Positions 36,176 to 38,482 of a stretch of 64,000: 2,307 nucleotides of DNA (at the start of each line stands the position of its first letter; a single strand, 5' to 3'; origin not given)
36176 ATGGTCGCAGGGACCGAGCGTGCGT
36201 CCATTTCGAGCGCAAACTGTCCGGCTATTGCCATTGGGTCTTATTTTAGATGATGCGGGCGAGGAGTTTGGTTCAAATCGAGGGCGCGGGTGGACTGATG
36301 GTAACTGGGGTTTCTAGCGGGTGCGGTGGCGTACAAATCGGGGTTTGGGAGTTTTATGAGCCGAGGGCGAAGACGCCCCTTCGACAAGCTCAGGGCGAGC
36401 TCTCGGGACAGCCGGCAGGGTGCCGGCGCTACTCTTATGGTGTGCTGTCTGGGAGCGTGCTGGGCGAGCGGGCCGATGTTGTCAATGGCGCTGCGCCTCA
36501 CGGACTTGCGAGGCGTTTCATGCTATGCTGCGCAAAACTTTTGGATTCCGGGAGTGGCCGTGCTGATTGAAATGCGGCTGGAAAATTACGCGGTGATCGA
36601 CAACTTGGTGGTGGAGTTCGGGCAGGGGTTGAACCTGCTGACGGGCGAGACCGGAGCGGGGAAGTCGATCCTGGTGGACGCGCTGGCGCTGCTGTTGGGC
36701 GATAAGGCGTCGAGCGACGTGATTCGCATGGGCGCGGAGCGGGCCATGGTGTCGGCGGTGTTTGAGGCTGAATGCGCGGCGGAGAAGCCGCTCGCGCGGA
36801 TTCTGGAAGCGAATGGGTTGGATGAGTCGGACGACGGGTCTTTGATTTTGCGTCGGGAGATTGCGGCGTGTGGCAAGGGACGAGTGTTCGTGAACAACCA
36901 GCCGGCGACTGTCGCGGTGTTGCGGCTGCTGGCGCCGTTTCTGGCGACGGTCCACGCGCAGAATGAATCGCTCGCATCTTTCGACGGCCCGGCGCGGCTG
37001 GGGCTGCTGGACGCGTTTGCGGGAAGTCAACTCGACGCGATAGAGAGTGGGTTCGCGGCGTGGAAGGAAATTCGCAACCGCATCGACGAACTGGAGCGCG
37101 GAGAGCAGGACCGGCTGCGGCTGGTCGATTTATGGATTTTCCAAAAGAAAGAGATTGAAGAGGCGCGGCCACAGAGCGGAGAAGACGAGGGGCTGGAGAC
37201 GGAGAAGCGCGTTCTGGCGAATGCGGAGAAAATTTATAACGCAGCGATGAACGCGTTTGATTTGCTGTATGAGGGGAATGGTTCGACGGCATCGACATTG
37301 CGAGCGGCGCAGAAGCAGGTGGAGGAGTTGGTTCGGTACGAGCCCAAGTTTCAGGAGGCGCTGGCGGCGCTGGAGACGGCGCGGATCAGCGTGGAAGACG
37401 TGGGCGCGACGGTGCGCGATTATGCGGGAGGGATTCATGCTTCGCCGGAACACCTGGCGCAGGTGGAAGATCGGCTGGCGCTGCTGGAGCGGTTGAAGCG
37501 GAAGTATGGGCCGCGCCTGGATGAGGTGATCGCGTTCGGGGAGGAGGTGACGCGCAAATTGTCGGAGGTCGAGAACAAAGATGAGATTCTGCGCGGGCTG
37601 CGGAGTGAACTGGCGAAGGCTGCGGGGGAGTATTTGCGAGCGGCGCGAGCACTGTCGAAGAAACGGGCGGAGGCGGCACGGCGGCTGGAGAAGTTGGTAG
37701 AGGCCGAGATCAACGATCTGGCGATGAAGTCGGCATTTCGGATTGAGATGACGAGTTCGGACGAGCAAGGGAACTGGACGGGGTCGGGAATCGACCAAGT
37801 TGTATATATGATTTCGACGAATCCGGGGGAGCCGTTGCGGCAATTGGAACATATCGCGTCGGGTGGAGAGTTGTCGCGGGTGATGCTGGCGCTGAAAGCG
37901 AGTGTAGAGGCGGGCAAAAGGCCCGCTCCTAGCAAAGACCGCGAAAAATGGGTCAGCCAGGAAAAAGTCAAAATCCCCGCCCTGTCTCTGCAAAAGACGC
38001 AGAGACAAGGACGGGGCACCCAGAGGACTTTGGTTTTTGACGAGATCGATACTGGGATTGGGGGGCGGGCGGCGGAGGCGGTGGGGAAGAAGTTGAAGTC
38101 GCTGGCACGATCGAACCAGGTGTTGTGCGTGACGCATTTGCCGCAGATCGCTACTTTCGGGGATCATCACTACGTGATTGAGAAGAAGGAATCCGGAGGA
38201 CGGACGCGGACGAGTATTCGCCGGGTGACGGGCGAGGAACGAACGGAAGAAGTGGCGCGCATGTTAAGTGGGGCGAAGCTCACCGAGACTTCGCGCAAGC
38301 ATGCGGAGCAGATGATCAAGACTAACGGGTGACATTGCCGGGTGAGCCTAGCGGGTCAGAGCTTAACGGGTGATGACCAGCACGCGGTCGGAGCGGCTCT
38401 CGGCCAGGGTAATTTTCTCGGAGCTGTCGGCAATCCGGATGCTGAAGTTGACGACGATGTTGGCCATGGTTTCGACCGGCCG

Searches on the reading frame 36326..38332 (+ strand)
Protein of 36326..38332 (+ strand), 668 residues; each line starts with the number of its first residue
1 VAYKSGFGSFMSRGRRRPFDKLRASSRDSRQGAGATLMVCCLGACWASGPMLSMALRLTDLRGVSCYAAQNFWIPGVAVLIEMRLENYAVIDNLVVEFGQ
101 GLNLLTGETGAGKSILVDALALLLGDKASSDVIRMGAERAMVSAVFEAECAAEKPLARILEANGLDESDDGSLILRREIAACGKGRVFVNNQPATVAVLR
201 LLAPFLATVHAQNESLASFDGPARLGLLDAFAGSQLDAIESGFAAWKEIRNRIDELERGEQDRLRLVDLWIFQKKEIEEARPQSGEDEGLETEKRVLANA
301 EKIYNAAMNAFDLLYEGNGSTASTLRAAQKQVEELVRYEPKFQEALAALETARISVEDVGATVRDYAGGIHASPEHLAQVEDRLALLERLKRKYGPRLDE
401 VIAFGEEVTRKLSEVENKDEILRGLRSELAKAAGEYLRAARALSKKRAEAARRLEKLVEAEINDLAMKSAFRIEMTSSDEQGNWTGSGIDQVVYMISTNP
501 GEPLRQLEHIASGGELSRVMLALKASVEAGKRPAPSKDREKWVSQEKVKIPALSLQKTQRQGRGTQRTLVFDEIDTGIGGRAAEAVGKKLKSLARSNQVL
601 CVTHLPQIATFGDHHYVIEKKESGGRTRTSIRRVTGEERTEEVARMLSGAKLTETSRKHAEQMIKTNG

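Call 8: search_protein_families(library=ncbifam, proteins=[window:36326-38332:+])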
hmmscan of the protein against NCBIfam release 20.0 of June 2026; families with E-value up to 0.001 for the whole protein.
window:36326-38332:+ (668 aa): 11 families
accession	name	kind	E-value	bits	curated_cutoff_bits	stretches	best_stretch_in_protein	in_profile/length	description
TIGR00634.1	recN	equivalog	1.7e-150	502.6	407.85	2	79-525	1-455/563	DNA repair protein RecN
NF008121.0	PRK10869.1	equivalog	1.5e-113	380.2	418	2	80-525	2-445/553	DNA repair protein RecN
NF003034.1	PRK03918.1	equivalog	4.4e-08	31.6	700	1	83-147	6-78/878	DNA double-strand break repair ATPase Rad50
NF002244.0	PRK01156.1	equivalog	3.2e-06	25.5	847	1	82-172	5-98/895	DNA double-strand break repair ATPase Rad50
NF045780.1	TrlF_fam_ATP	equivalog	3.3e-06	26.1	350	0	91-130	300-339/944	TrlF family AAA-like ATPase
NF041034.1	Rad50_Sulf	equivalog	5.2e-06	24.6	1000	0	82-148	5-75/872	DNA double-strand break repair ATPase Rad50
TIGR00611.2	recf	equivalog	6.7e-06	25.5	172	1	82-151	3-77/339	DNA replication/repair protein RecF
TIGR02169.1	SMC_prok_A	equivalog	3.7e-05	21.6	729.4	0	95-130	18-53/1165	chromosome segregation protein SMC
NF047739.1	antiphage_MADS3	equivalog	7.6e-05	22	420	0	83-129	5-49/427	methylation-associated defense system AAA family ATPase MAD3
NF010680.0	PRK14079.1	equivalog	8.1e-05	21.8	386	1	80-153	3-80/349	recombination protein F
NF045487.1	ASRP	equivalog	0.00053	18.7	300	0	89-452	3-352/593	archaea-specific SMC-related protein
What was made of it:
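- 36326..38332 (+): recN ORF. The RecN profile match starts at aa 79, so the true start is probably downstream. This is the second host gene of P. TIGR00634, 502.6 bits, matched in two stretches (call 8).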
